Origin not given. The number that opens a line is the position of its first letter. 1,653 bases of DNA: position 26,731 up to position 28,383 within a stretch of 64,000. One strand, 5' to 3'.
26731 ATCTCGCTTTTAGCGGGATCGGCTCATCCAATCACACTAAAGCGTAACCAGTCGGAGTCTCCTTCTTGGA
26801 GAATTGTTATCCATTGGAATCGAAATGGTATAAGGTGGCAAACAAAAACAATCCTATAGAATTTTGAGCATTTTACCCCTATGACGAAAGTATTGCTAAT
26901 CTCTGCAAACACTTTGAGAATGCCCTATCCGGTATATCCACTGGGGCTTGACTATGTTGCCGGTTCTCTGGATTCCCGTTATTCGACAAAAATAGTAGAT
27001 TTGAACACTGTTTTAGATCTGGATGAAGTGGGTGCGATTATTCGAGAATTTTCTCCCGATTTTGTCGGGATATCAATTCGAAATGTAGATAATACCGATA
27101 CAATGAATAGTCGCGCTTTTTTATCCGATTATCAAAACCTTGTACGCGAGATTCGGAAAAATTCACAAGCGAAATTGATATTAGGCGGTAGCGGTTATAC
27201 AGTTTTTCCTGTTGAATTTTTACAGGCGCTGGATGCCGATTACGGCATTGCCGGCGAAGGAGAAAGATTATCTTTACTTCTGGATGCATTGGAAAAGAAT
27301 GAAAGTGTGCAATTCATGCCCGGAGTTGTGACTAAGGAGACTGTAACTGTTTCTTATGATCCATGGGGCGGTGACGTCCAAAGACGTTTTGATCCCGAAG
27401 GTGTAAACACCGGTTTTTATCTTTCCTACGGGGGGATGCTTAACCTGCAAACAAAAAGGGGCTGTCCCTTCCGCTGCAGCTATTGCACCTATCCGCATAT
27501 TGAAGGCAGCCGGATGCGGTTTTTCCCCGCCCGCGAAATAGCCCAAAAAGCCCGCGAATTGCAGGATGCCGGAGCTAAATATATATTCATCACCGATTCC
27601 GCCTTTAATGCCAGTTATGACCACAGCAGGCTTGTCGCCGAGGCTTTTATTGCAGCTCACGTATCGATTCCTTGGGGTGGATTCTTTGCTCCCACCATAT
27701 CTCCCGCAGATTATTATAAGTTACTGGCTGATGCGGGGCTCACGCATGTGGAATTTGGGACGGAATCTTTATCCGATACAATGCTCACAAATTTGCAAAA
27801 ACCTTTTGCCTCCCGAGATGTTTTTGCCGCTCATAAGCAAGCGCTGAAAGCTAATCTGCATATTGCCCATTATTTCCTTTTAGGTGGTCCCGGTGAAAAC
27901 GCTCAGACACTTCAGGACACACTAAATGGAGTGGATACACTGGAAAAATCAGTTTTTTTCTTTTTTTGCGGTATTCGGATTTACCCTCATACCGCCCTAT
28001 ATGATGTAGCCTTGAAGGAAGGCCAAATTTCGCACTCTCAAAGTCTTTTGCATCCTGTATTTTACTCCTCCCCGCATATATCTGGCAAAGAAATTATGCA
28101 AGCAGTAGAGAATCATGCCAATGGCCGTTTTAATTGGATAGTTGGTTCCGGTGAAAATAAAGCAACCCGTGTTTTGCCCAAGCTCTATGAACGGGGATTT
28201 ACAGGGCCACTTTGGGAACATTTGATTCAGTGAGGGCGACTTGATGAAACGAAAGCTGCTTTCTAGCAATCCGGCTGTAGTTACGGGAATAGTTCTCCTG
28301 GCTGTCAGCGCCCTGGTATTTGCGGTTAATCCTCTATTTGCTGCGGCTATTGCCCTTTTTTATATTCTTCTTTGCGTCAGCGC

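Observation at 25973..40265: FAS/PKS-like lipid gene cluster with three radical SAM enzymes and no KR/ER/AT: product not deducible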

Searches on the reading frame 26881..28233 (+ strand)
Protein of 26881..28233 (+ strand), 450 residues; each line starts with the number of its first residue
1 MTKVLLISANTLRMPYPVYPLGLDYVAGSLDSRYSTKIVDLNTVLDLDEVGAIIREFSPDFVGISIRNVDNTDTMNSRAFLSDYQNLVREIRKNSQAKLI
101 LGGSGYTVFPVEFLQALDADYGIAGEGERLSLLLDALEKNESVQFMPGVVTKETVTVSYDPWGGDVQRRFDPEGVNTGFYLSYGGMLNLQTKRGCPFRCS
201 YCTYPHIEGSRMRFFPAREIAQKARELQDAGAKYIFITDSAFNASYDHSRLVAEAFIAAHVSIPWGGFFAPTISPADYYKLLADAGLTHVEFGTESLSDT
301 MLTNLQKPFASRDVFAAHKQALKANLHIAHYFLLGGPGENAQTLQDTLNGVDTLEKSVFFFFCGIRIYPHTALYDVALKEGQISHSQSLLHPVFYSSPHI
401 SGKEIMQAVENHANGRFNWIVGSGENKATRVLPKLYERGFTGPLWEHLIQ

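Call 3: search_protein_families(library=pfam, proteins=[window:26881-28233:+], max_evalue=0.01)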
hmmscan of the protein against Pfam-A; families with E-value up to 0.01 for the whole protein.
window:26881-28233:+ (450 aa): 2 families
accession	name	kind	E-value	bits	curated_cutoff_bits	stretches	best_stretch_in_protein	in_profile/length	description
PF04055.27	Radical_SAM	-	4.9e-21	76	29.5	1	192-348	4-163/166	Radical SAM superfamily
PF02310.24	B12-binding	-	1.5e-13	51.1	32.1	1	12-129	6-115/121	B12 binding domain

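Call 5: search_protein_families(library=ncbifam, proteins=[window:26881-28233:+], max_evalue=0.001)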
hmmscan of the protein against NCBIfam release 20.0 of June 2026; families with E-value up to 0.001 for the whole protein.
window:26881-28233:+ (450 aa): 21 families
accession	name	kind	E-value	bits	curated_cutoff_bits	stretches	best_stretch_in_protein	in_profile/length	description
TIGR04072.2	rSAM_ladder_B12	equivalog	2.4e-117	392.3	360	1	3-450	1-443/443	lipid biosynthesis B12-binding/radical SAM protein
TIGR04385.1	B12_rSAM_cofa1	equivalog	8.2e-45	153.8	450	1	16-397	16-414/438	B12 lower ligand biosynthesis radical SAM protein BzaD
TIGR04428.1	B12_rSAM_trp_MT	equivalog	1e-36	126.5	500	2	4-154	2-154/558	tryptophan 2-C-methyltransferase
TIGR04479.1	bcpD_PhpK_rSAM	subfamily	3.4e-25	88.4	600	1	113-355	165-410/504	PhpK family radical SAM P-methyltransferase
TIGR04013.1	B12_SAM_MJ_1487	hypoth_equivalog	2.5e-22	79.3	251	1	83-243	58-209/382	TIGR04013 family B12-binding domain/radical SAM domain-containing protein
NF045585.1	rSAM_slr0320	equivalog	4.1e-21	75.1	775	1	176-385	224-445/511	photosystem II high light acclimation radical SAM protein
TIGR04014.1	B12_SAM_MJ_0865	equivalog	3.6e-20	72.2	360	2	82-257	55-231/434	methyl-coenzyme M reductase glutamine C-methyltransferase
TIGR03471.1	HpnJ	equivalog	7.1e-20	71.3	577.6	1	186-412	197-428/472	hopanoid biosynthesis associated radical SAM protein HpnJ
NF033070.1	rSAM_AprD4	equivalog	1.3e-18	67.2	500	1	185-388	195-401/456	AprD4 family radical SAM diol-dehydratase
TIGR04367.1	HpnR_B12_rSAM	equivalog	1.8e-11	43.3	650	1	19-327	21-326/490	hopanoid C-3 methylase HpnR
NF040546.1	rSAM_CUAEP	equivalog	5.9e-10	38.4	500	1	87-352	67-339/468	CUAEP/CCAEP-tail radical SAM (seleno)protein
TIGR02026.1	BchE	equivalog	2.4e-09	36.6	481.35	1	17-384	19-394/497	magnesium-protoporphyrin IX monomethyl ester anaerobic oxidative cyclase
TIGR04295.1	B12_rSAM_oligo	hypoth_equivalog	1.2e-08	34.1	400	1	17-307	22-314/422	TIGR04295 family B12-binding domain-containing radical SAM protein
TIGR00089.1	TIGR00089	subfamily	3e-07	29.6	251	1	190-240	144-193/429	MiaB/RimO family radical SAM methylthiotransferase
TIGR01579.1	MiaB-like-C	equivalog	5.3e-07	29.3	357.05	1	83-238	51-191/416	tRNA (N(6)-L-threonylcarbamoyladenosine(37)-C(2))-methylthiotransferase MtaB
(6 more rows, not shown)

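Call 8: find_encoding_contigs(protein=window:26881-28233:+, flank=10000, max_places=6)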
Protein window:26881-28233:+ (450 aa): 4 contigs read that carry it; 2 places shown.
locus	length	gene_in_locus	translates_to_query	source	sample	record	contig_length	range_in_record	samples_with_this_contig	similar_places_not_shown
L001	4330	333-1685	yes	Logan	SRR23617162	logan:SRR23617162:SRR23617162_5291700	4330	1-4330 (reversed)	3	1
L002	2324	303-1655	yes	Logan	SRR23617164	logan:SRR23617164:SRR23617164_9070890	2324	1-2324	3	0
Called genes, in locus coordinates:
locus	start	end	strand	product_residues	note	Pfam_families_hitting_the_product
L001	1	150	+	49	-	?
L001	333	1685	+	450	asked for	PF02310:B12-binding, PF04055:Radical_SAM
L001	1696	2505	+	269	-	PF01522:Polysacc_deac_1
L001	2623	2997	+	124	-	PF07977:FabA, PF22818:ApeI-like, PF01575:MaoC_dehydratas (weak)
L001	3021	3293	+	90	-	PF00550:PP-binding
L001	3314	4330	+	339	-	?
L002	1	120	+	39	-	?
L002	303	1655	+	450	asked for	PF02310:B12-binding, PF04055:Radical_SAM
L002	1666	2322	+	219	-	?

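Call 18: find_homologous_proteins(query=window:26881-28233:+, max_evalue=1e-20)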
Query window:26881-28233:+ (450 aa): 5681 proteins with E <= 1e-20 among 8000 candidates; the best 120 are listed.
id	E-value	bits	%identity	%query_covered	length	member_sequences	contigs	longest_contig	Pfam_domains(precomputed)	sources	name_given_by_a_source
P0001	0.0e+0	1034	100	100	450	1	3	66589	PF04055.28,PF02310.25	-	-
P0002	2.4e-278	941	91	100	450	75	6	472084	PF04055.28,PF02310.25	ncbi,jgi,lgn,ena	jgi:radical SAM superfamily enzyme YgiQ (UPF0313 family)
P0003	5.0e-276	934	90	100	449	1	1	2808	PF04055.28,PF02310.25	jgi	jgi:radical SAM superfamily enzyme YgiQ (UPF0313 family)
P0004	9.7e-275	929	89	100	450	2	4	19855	PF04055.28,PF02310.25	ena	-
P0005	4.9e-273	924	89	100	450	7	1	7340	PF04055.28,PF02310.25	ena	-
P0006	4.5e-272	921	88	100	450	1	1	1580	PF04055.28,PF02310.25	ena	-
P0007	7.4e-272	920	88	100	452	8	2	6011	PF04055.28,PF02310.25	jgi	-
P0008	4.8e-271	917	88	100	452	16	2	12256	PF04055.28,PF02310.25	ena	-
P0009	9.4e-270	913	87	100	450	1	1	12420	PF04055.28,PF02310.25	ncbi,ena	-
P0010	1.6e-269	912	88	100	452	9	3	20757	PF04055.28,PF02310.25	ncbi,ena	ncbi:MAG: lipid biosynthesis B12-binding/radical SAM protein [Deltaproteobacteria bacterium]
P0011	1.5e-266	902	87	100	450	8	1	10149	PF04055.28,PF02310.25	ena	-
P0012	2.1e-266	902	87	100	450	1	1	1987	PF04055.28,PF02310.25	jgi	jgi:radical SAM superfamily enzyme YgiQ (UPF0313 family)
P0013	7.7e-266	900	86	100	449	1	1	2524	PF04055.28,PF02310.25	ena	-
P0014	7.6e-265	897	86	100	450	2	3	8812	PF04055.28,PF02310.25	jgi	jgi:radical SAM superfamily enzyme YgiQ (UPF0313 family)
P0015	7.7e-264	894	87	97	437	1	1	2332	PF04055.28,PF02310.25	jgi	-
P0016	3.0e-261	885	85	100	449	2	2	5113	PF04055.28,PF02310.25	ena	-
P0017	8.1e-260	880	84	100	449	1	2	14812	PF04055.28,PF02310.25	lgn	-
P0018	3.9e-254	862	81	100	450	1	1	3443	PF04055.28,PF02310.25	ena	-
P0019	1.2e-250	850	82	100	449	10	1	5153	PF04055.28,PF02310.25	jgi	jgi:radical SAM superfamily enzyme YgiQ (UPF0313 family)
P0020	8.0e-250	847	80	100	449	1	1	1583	PF04055.28,PF02310.25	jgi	jgi:radical SAM superfamily enzyme YgiQ (UPF0313 family)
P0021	1.1e-249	847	80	100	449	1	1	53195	PF04055.28,PF02310.25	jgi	jgi:radical SAM superfamily enzyme YgiQ (UPF0313 family)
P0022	7.1e-249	844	80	100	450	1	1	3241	PF04055.28,PF02310.25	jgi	jgi:radical SAM superfamily enzyme YgiQ (UPF0313 family)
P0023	8.7e-249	844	81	100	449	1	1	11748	PF04055.28,PF02310.25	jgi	jgi:radical SAM superfamily enzyme YgiQ (UPF0313 family)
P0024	1.4e-248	843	81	100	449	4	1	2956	PF04055.28,PF02310.25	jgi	jgi:radical SAM superfamily enzyme YgiQ (UPF0313 family)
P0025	2.7e-248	842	80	100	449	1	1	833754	PF04055.28,PF02310.25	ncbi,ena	-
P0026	2.5e-247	839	80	100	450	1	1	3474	PF04055.28,PF02310.25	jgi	jgi:radical SAM superfamily enzyme YgiQ (UPF0313 family)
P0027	2.4e-246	836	80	100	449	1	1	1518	PF04055.28,PF02310.25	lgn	-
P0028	3.3e-246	835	81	100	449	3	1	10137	PF04055.28,PF02310.25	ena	-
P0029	2.4e-245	833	81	99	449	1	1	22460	PF04055.28,PF02310.25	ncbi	-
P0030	4.0e-244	829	80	100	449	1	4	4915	PF04055.28,PF02310.25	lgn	-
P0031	9.3e-244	827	79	100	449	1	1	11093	PF04055.28,PF02310.25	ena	-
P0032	4.2e-242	822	79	100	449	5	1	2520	PF04055.28,PF02310.25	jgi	jgi:radical SAM superfamily enzyme YgiQ (UPF0313 family)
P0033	1.5e-241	820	79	99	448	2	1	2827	PF04055.28,PF02310.25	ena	-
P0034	8.4e-241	818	77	100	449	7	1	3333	PF04055.28,PF02310.25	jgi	jgi:radical SAM superfamily enzyme YgiQ (UPF0313 family)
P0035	2.3e-240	816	76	100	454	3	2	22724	PF04055.28,PF02310.25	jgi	jgi:radical SAM superfamily enzyme YgiQ (UPF0313 family)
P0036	3.1e-240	816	77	100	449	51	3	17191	PF04055.28,PF02310.25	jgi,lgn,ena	-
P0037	3.7e-240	815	79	100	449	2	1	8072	PF04055.28,PF02310.25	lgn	-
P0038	5.7e-240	815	77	100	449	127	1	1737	PF04055.28,PF02310.25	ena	-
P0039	9.9e-240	814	78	99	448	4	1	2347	PF04055.28,PF02310.25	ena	-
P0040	1.1e-239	814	78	100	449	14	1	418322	PF04055.28,PF02310.25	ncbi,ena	-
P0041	1.1e-239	814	76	100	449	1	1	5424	PF04055.28,PF02310.25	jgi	jgi:radical SAM superfamily enzyme YgiQ (UPF0313 family)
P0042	1.2e-239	814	78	99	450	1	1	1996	PF04055.28,PF02310.25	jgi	jgi:radical SAM superfamily enzyme YgiQ (UPF0313 family)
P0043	1.1e-238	811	79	99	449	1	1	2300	PF04055.28,PF02310.25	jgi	jgi:radical SAM superfamily enzyme YgiQ (UPF0313 family)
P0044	1.1e-238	811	78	100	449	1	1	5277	PF04055.28,PF02310.25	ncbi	-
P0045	1.5e-238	810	77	100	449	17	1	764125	PF04055.28,PF02310.25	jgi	jgi:radical SAM superfamily enzyme YgiQ (UPF0313 family)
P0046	2.6e-237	806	75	100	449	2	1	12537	PF04055.28,PF02310.25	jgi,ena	-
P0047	3.3e-237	806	76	100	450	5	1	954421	PF04055.28,PF02310.25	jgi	jgi:radical SAM superfamily enzyme YgiQ (UPF0313 family)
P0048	6.5e-237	805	75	100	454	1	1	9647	PF04055.28,PF02310.25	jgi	jgi:radical SAM superfamily enzyme YgiQ (UPF0313 family)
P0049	1.7e-236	803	76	100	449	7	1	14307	PF04055.28,PF02310.25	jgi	jgi:radical SAM superfamily enzyme YgiQ (UPF0313 family)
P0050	6.0e-235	798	76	100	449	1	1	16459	PF04055.28,PF02310.25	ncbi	-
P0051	2.8e-234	796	76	100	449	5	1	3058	PF04055.28,PF02310.25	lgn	-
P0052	7.8e-234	795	75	100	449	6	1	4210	PF04055.28,PF02310.25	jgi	-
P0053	1.2e-233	794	76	100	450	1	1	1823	PF04055.28,PF02310.25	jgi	-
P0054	1.9e-233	793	74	100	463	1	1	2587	PF04055.28,PF02310.25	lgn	-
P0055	2.0e-233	793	76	100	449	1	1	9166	PF04055.28,PF02310.25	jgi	-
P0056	2.0e-233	793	76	100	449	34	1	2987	PF04055.28,PF02310.25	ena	-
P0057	2.7e-233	793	76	100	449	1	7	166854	PF04055.28,PF02310.25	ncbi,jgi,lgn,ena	ncbi:MAG: lipid biosynthesis B12-binding/radical SAM protein [Smithella sp.]|jgi:radical SAM superfa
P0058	3.3e-233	793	75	100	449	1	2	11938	PF04055.28,PF02310.25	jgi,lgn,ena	-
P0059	5.3e-233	792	77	99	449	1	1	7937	PF04055.28,PF02310.25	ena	-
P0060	1.3e-232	791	76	100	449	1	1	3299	PF04055.28,PF02310.25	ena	-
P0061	1.4e-232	791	75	100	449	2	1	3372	PF04055.28,PF02310.25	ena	-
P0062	1.9e-232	790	76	100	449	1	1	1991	PF04055.28,PF02310.25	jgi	-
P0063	4.9e-232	789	73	100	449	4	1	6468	PF04055.28,PF02310.25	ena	-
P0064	2.5e-231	786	75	100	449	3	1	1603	PF04055.28,PF02310.25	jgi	jgi:radical SAM superfamily enzyme YgiQ (UPF0313 family)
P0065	3.3e-231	786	75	100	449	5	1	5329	PF04055.28,PF02310.25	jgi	-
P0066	4.6e-231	786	75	100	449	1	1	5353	PF04055.28,PF02310.25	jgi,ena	-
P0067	4.6e-231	786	74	100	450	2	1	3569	PF04055.28,PF02310.25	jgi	jgi:radical SAM superfamily enzyme YgiQ (UPF0313 family)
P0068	6.4e-231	785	75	100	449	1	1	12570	PF04055.28,PF02310.25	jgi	jgi:radical SAM superfamily enzyme YgiQ (UPF0313 family)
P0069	1.4e-229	781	73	100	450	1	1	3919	PF04055.28,PF02310.25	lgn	-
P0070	2.1e-229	780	74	100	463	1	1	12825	PF04055.28,PF02310.25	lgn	-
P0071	2.1e-229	780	73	100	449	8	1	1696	PF04055.28,PF02310.25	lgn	-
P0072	3.0e-229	780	74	100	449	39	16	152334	PF04055.28,PF02310.25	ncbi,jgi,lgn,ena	ncbi:MAG: lipid biosynthesis B12-binding/radical SAM protein [Smithella sp.]|jgi:radical SAM superfa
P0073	5.9e-229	779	73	100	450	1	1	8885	PF04055.28,PF02310.25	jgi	jgi:radical SAM superfamily enzyme YgiQ (UPF0313 family)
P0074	1.4e-228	777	73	100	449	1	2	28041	PF04055.28,PF02310.25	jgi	jgi:radical SAM superfamily enzyme YgiQ (UPF0313 family)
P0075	2.0e-228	777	74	100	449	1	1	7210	PF04055.28,PF02310.25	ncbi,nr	ncbi:MAG: lipid biosynthesis B12-binding/radical SAM protein [Smithella sp.]|nr:lipid biosynthesis B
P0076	2.0e-228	777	73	100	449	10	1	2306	PF04055.28,PF02310.25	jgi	jgi:radical SAM superfamily enzyme YgiQ (UPF0313 family)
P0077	7.0e-228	775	73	100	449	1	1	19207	PF04055.28,PF02310.25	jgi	jgi:radical SAM superfamily enzyme YgiQ (UPF0313 family)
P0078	9.7e-228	775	72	100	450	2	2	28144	PF04055.28,PF02310.25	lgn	-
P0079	1.3e-227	774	73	100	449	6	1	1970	PF04055.28,PF02310.25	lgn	-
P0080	1.9e-227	774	73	100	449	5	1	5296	PF04055.28,PF02310.25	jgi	jgi:radical SAM superfamily enzyme YgiQ (UPF0313 family)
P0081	8.6e-227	771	72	100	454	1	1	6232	PF04055.28,PF02310.25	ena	-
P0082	1.2e-226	771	73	100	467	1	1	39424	PF04055.28,PF02310.25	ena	-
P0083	1.3e-226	771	73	100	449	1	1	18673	PF04055.28,PF02310.25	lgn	-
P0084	2.2e-226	770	72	100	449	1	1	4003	PF04055.28,PF02310.25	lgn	-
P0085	6.3e-226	769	73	100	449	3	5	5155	PF04055.28,PF02310.25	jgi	jgi:radical SAM superfamily enzyme YgiQ (UPF0313 family)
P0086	6.4e-226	769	73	100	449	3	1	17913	PF04055.28,PF02310.25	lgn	-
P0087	6.6e-226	769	73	100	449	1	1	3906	PF04055.28,PF02310.25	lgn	-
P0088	7.1e-226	768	72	99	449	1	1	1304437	PF04055.28,PF02310.25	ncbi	ncbi:MAG: lipid biosynthesis B12-binding/radical SAM protein [Smithellaceae bacterium]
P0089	1.2e-225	768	72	100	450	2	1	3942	PF04055.28,PF02310.25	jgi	jgi:radical SAM superfamily enzyme YgiQ (UPF0313 family)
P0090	1.2e-225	768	72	100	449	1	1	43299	PF04055.28,PF02310.25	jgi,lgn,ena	-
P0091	1.6e-225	767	73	100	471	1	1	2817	PF04055.28,PF02310.25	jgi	jgi:radical SAM superfamily enzyme YgiQ (UPF0313 family)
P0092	2.3e-225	767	73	100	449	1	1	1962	PF04055.28,PF02310.25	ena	-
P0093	1.5e-224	764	72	100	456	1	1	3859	PF04055.28,PF02310.25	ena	-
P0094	1.6e-224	764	72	100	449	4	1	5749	PF04055.28,PF02310.25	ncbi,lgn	-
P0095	1.6e-224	764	71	100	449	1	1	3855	PF04055.28,PF02310.25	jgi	jgi:radical SAM superfamily enzyme YgiQ (UPF0313 family)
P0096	2.8e-224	763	73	100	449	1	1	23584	PF04055.28,PF02310.25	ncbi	-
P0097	5.5e-224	762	72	100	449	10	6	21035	PF04055.28,PF02310.25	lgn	-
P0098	8.8e-224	762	71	99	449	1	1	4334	PF04055.28,PF02310.25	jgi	jgi:radical SAM superfamily enzyme YgiQ (UPF0313 family)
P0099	1.2e-223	761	72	99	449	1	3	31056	PF04055.28,PF02310.25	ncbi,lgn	-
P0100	6.5e-223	759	73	100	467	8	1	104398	PF04055.28,PF02310.25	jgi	-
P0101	7.0e-223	759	71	100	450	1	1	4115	PF04055.28,PF02310.25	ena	-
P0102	7.3e-223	758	73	100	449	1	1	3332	PF04055.28,PF02310.25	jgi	-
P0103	9.8e-223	758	71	100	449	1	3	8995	PF04055.28,PF02310.25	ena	-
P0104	1.3e-222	758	71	100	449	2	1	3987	PF04055.28,PF02310.25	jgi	jgi:radical SAM superfamily enzyme YgiQ (UPF0313 family)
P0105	1.5e-222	757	72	99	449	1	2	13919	PF04055.28,PF02310.25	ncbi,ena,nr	ncbi:MAG: B12-binding domain-containing radical SAM protein [Deltaproteobacteria bacterium HGW-Delta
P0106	2.0e-222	757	71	100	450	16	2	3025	PF04055.28,PF02310.25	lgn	-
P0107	2.1e-222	757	72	100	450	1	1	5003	PF04055.28,PF02310.25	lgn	-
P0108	6.2e-222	755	72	100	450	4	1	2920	PF04055.28,PF02310.25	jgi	-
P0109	8.2e-222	755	71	100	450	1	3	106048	PF04055.28,PF02310.25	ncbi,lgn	-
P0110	1.0e-221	755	70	100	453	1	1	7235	PF04055.28,PF02310.25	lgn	-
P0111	1.1e-221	755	71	99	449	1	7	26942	PF04055.28,PF02310.25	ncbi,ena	-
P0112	1.5e-221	754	72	100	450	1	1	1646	PF04055.28,PF02310.25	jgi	jgi:radical SAM superfamily enzyme YgiQ (UPF0313 family)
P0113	2.3e-221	754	70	100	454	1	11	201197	PF04055.28,PF02310.25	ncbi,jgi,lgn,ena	-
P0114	2.4e-221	753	71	100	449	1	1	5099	PF04055.28,PF02310.25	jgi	jgi:radical SAM superfamily enzyme YgiQ (UPF0313 family)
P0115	3.0e-221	753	70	100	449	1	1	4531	PF04055.28,PF02310.25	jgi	jgi:radical SAM superfamily enzyme YgiQ (UPF0313 family)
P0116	4.2e-221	753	70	100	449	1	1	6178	PF04055.28,PF02310.25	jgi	jgi:radical SAM superfamily enzyme YgiQ (UPF0313 family)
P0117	4.4e-221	753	70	100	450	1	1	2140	PF04055.28,PF02310.25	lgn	-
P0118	5.1e-221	752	71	100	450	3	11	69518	PF04055.28,PF02310.25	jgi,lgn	jgi:radical SAM superfamily enzyme YgiQ (UPF0313 family)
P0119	5.5e-221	752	71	100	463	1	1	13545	PF04055.28,PF02310.25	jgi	jgi:radical SAM superfamily enzyme YgiQ (UPF0313 family)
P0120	6.3e-221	752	71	100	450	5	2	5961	PF04055.28,PF02310.25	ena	-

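Call 20: find_related_loci(query=A1, collection=genome_contigs, flank=10000)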
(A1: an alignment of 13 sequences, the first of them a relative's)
Query A1 (450 aa) in genome_contigs; peptide patterns used: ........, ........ (x = any residue, [..] = any of these).
437 stretches matched a pattern; 400 encode a relative of the query (tblastn E <= 1e-3); the best 80 are kept; 80 distinct loci.
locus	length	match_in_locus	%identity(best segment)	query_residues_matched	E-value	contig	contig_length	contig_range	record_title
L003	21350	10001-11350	90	1-450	0e+0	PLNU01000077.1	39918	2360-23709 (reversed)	MAG: Syntrophaceae bacterium isolate fen_1160 73.20120800_E1X.10_contig_857, whole genome shotgun sequence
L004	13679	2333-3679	88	2-450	0e+0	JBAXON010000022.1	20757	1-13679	MAG: Deltaproteobacteria bacterium isolate ELA506 MAG506_22, whole genome shotgun sequence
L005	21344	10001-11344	81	3-450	0e+0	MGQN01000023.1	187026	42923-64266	MAG: Deltaproteobacteria bacterium RBG_16_44_11 RBG_16_scaffold_372, whole genome shotgun sequence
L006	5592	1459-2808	78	1-450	0e+0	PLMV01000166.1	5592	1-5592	MAG: Syntrophaceae bacterium isolate fen_1165 73.20120800_E2X.4_contig_23681, whole genome shotgun sequence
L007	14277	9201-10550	79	1-450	0e+0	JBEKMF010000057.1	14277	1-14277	MAG: Smithellaceae bacterium isolate SPRUCE 388 SPRUCE_388_57, whole genome shotgun sequence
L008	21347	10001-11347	79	1-449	0e+0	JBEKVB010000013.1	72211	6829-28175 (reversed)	MAG: Smithellaceae bacterium isolate SPRUCE 595 SPRUCE_595_13, whole genome shotgun sequence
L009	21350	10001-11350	78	1-450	0e+0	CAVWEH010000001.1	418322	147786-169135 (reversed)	MAG: uncultured delta proteobacterium isolate MFD01299.bin.1.95 genome assembly, contig: contig_11908, whole genome shot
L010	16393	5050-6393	77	3-450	0e+0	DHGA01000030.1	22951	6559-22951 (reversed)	MAG TPA_asm: Syntrophaceae bacterium UBA4810 UBA4810_contig_15361, whole genome shotgun sequence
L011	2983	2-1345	77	3-450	0e+0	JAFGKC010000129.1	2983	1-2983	MAG: Syntrophaceae bacterium isolate Zod_Metabat.309 k87_8046117, whole genome shotgun sequence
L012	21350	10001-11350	76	1-450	0e+0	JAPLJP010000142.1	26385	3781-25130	MAG: Deltaproteobacteria bacterium isolate LacPavin_0920_SED2_MAG_43_11 LacPavin_0920_SED2_scaffold_1366623, whole genom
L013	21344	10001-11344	77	3-450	0e+0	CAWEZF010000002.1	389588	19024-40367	MAG: uncultured delta proteobacterium isolate MFD04716.bin.2.259 genome assembly, contig: contig_11099, whole genome sho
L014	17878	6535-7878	76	3-450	0e+0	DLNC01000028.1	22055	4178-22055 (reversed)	MAG TPA_asm: Syntrophaceae bacterium UBA7520 UBA7520_contig_8, whole genome shotgun sequence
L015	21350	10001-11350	75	1-450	0e+0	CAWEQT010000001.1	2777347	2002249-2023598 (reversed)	MAG: uncultured delta proteobacterium isolate MFD01828.bin.1.70 genome assembly, contig: contig_19051, whole genome shot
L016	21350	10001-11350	74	1-450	0e+0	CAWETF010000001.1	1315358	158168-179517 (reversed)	MAG: uncultured delta proteobacterium isolate MFD01476.bin.1.246 genome assembly, contig: contig_20108, whole genome sho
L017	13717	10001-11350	76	1-450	0e+0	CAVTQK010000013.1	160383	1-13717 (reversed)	MAG: uncultured delta proteobacterium isolate MFD00709.bin.1.229 genome assembly, contig: contig_16730, whole genome sho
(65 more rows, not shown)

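Call 59: search_solved_structures(query=window:26881-28233:+, max_evalue=0.001)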
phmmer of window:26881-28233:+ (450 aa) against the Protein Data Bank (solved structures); distinct sequences matched with E-value up to 0.001: 3.
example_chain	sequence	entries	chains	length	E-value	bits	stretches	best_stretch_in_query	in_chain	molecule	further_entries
6wte_A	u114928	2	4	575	4.5e-28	101.6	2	4-151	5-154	B12-binding domain-containing protein | Tryptophan-C2-methyltransferase containing B12-binding domain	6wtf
6fd2_B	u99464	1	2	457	2.4e-18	69.5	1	184-389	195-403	Putative apramycin biosynthetic oxidoreductase 4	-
9ccb_A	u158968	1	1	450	1.2e-15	60.7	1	89-363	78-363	Radical SAM core domain-containing protein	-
